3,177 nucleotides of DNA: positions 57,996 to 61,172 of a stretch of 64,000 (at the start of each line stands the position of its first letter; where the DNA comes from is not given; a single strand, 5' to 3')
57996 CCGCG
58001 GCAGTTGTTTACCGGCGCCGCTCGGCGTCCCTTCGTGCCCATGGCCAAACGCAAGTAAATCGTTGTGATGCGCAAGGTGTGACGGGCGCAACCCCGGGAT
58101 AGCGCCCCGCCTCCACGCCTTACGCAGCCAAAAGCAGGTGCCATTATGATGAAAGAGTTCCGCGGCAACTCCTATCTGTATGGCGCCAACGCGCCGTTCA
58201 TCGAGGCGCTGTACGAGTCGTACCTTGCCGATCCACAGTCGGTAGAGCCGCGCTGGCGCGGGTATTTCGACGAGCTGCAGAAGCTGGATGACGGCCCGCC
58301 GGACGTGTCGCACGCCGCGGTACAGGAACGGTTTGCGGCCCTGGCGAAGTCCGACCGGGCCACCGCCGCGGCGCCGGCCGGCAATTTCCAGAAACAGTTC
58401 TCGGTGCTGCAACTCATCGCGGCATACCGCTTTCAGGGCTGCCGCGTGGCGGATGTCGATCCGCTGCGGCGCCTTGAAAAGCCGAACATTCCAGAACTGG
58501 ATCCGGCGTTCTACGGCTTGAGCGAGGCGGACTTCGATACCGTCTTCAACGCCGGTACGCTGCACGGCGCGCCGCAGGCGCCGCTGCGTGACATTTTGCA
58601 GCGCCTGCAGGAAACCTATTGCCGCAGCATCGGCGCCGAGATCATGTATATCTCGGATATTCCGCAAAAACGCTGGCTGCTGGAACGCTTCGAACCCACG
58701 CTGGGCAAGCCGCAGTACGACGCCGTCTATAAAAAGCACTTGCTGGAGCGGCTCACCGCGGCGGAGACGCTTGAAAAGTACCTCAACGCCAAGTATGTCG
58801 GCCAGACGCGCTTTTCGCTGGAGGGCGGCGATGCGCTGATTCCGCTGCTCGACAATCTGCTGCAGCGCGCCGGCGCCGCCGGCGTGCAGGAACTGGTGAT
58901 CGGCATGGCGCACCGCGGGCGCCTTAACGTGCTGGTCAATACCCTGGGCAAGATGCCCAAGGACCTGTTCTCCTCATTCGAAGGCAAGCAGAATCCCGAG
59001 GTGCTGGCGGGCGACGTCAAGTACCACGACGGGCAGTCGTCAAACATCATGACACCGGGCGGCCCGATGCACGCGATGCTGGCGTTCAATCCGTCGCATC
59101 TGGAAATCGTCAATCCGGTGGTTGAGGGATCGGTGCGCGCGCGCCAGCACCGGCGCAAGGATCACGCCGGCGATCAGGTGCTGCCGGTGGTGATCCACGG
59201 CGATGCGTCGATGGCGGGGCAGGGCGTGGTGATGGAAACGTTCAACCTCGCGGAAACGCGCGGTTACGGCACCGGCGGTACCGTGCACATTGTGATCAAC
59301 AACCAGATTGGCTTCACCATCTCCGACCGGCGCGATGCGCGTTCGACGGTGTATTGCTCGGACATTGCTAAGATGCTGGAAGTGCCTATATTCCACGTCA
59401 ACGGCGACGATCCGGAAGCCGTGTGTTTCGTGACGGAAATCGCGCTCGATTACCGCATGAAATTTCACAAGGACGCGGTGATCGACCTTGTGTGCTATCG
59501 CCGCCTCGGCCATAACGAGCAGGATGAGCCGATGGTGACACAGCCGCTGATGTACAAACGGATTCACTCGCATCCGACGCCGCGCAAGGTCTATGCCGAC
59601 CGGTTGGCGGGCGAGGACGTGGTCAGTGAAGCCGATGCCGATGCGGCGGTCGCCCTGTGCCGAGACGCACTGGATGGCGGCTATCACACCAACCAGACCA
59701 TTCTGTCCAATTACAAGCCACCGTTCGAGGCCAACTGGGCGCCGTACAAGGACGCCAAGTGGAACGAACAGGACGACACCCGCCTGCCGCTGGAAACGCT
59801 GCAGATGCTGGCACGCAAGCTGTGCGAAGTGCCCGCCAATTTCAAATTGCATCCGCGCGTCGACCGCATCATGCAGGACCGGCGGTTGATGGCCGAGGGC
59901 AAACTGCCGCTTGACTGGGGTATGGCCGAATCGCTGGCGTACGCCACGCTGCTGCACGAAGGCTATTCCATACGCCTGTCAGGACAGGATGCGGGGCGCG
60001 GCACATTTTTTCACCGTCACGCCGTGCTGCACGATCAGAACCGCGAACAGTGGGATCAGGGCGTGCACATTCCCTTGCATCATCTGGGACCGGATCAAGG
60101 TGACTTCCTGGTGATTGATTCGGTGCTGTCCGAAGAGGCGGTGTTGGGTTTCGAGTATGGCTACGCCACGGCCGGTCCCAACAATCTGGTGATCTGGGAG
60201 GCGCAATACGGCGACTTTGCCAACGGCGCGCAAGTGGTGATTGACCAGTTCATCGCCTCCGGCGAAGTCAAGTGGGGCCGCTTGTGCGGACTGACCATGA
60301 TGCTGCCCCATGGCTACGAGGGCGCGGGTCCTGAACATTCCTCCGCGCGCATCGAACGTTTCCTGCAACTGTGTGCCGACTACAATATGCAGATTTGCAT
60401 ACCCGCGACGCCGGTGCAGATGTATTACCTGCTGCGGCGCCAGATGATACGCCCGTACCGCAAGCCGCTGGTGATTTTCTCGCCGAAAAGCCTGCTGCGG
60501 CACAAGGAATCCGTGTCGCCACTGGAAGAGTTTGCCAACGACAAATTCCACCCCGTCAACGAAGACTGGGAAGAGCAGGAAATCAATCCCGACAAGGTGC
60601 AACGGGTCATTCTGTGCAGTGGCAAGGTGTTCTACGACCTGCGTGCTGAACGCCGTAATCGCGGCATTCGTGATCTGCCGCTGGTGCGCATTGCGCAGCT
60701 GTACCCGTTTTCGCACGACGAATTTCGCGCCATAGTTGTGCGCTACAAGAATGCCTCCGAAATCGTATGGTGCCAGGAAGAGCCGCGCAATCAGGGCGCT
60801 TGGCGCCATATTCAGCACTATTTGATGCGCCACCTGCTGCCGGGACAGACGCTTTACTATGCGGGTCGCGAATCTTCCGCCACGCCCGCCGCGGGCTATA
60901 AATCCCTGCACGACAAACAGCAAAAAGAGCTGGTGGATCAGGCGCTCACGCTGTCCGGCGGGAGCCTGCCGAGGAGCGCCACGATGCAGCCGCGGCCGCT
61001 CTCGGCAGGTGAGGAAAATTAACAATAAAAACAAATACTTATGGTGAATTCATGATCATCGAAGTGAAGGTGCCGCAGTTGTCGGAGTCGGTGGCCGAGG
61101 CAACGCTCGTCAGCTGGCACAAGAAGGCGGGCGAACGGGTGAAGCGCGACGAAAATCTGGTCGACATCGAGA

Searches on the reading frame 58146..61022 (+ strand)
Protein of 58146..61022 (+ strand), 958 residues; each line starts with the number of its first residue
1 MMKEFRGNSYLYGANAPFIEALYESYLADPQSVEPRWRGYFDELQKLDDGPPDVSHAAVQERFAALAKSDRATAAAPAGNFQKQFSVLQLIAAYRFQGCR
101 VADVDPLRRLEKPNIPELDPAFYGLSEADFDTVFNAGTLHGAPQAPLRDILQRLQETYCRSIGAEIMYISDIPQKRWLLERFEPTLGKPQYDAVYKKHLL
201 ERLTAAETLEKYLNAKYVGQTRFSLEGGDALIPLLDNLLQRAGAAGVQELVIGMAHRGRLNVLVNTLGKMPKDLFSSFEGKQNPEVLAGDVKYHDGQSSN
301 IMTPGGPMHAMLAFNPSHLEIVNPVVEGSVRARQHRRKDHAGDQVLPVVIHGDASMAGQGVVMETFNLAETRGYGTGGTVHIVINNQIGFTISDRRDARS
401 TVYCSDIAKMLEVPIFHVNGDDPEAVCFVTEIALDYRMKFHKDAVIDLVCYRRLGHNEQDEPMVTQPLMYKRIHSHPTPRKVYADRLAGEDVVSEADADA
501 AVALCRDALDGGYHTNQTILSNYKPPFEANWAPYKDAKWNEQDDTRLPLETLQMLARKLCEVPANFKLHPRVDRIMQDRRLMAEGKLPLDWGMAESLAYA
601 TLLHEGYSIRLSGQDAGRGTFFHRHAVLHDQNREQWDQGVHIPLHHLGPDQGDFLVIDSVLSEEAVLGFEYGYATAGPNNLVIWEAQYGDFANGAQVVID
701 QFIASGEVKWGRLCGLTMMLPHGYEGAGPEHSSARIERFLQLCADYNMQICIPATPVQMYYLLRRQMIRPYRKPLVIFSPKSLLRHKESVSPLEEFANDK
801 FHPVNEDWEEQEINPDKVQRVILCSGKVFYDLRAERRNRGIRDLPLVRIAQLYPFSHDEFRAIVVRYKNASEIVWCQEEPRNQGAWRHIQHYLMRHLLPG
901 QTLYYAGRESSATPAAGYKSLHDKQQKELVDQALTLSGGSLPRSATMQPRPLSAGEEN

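Call 109: search_protein_families(library=pfam, proteins=[window:58146-61022:+], max_evalue=0.00001)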
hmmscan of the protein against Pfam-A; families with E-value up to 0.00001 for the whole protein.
window:58146-61022:+ (958 aa): 4 families
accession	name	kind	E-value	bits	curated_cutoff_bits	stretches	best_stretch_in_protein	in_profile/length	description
PF02779.29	Transket_pyr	-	2e-49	168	27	1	589-785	3-173/174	Transketolase, pyrimidine binding domain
PF16870.10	OxoGdeHyase_C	-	3.5e-47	160.4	27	1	791-934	2-151/151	2-oxoglutarate dehydrogenase C-terminal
PF00676.26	E1_dh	-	2.9e-46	158.2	22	1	206-500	6-275/300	Dehydrogenase E1 component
PF16078.10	2-oxogl_dehyd_N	-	5e-16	58.4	27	1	9-46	2-39/41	2-oxoglutarate dehydrogenase N-terminus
